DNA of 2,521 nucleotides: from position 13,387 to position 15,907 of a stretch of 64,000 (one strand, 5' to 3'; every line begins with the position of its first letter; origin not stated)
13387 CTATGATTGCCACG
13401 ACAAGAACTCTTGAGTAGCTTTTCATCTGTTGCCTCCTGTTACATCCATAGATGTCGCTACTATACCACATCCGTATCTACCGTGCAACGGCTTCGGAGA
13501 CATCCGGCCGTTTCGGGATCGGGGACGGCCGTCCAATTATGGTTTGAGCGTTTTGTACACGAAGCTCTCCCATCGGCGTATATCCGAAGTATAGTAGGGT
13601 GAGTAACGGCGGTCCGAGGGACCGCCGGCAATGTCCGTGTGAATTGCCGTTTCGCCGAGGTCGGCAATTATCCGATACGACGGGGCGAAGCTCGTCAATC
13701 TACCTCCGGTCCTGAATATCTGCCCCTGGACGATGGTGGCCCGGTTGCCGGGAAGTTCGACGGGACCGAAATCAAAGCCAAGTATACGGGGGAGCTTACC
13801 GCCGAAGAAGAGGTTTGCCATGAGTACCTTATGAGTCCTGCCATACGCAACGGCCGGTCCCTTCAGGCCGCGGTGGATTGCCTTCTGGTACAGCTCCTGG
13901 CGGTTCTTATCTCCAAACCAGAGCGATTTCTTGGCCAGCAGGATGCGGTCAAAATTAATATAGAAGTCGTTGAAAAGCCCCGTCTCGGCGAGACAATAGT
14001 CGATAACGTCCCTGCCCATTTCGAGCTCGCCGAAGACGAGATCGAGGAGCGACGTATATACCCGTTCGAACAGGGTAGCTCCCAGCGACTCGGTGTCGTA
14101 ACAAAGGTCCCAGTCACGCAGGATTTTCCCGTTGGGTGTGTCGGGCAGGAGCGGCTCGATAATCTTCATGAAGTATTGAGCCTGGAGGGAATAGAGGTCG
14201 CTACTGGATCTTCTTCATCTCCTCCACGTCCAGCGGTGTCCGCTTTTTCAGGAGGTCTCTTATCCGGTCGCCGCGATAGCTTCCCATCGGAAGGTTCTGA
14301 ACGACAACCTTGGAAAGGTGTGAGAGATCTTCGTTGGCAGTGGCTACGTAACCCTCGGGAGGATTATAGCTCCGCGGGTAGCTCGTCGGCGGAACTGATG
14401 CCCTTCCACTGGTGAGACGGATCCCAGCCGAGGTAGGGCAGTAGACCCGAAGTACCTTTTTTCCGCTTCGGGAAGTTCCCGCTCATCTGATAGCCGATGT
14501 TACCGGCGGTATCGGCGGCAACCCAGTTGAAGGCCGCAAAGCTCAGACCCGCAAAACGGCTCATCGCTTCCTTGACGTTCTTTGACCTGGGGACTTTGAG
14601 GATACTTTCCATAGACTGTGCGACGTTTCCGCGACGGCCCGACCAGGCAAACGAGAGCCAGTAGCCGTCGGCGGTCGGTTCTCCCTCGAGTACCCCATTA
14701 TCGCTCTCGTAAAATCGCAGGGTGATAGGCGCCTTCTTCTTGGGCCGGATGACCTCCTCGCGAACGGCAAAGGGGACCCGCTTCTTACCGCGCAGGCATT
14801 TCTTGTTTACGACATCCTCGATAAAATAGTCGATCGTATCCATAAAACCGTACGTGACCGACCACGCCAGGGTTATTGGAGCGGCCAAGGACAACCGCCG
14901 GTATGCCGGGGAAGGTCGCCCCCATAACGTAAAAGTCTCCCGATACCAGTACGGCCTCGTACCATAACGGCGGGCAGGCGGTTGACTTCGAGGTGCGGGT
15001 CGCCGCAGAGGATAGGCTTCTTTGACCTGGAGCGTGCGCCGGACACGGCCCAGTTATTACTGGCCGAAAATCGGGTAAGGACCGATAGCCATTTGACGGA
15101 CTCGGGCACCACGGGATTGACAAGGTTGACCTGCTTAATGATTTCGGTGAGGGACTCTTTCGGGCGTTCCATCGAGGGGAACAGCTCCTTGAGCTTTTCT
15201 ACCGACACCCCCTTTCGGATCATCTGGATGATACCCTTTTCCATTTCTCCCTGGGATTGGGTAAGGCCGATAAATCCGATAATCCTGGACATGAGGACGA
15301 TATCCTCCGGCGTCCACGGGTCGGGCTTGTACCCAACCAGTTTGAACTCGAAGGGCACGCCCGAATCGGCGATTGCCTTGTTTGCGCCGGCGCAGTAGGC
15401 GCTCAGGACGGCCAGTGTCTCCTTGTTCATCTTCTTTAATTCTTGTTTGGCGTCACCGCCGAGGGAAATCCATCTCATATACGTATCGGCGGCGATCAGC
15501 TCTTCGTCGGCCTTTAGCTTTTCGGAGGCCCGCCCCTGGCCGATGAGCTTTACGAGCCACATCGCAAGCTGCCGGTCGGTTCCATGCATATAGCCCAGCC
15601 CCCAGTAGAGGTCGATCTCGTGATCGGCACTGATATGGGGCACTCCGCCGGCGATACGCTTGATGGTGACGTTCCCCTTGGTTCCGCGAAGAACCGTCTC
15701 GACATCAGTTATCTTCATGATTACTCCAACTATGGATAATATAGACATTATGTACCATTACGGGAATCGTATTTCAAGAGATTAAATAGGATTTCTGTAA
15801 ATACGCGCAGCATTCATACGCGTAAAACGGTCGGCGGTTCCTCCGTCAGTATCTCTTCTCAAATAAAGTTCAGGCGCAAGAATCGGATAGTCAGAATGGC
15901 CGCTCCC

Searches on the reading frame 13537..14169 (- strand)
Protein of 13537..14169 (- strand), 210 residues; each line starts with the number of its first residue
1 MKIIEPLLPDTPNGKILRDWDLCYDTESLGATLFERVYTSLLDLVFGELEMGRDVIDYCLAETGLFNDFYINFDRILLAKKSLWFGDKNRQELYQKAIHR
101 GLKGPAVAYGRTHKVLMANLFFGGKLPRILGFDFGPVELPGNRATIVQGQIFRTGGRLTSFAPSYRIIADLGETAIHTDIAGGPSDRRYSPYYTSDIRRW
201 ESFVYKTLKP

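Call 50: search_protein_families(library=pfam, max_evalue=0.001, proteins=[window:13537-14169:-])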
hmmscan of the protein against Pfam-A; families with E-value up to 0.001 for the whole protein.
window:13537-14169:- (210 aa): 1 family
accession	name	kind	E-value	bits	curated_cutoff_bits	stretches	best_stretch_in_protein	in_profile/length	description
PF01804.23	Penicil_amidase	-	7.1e-15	55.5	21.3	1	15-208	481-666/675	Penicillin amidase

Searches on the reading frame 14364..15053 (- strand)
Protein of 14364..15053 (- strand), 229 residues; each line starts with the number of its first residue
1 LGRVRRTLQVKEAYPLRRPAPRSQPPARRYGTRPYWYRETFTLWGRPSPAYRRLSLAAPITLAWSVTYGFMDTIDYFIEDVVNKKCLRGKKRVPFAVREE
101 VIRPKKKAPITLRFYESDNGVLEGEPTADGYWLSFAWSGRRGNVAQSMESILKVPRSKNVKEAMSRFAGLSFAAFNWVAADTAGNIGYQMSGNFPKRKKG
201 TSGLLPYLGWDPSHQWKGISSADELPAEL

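Call 47: search_protein_families(library=pfam, max_evalue=0.001, proteins=[window:14364-15053:-])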
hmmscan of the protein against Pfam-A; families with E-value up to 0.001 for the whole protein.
window:14364-15053:- (229 aa): 1 family
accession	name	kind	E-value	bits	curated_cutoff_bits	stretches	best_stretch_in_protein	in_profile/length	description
PF01804.23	Penicil_amidase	-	3.8e-31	109.3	21.3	1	62-228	232-398/675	Penicillin amidase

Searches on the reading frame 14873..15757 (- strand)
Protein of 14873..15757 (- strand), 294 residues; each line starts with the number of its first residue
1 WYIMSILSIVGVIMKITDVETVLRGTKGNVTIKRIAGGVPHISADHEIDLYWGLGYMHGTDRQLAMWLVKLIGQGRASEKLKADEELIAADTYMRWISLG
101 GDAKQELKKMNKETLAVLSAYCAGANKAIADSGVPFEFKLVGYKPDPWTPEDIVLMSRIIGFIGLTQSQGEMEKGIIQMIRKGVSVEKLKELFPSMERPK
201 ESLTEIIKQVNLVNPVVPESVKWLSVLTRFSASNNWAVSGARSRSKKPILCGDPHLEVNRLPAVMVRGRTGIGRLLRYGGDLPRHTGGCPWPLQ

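Call 47: search_protein_families(library=pfam, max_evalue=0.001, proteins=[window:14873-15757:-])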
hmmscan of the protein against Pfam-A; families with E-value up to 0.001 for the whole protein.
window:14873-15757:- (294 aa): 1 family
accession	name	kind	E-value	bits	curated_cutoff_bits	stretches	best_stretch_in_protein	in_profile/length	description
PF01804.23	Penicil_amidase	-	2.3e-48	166.2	21.3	1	29-267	1-203/675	Penicillin amidase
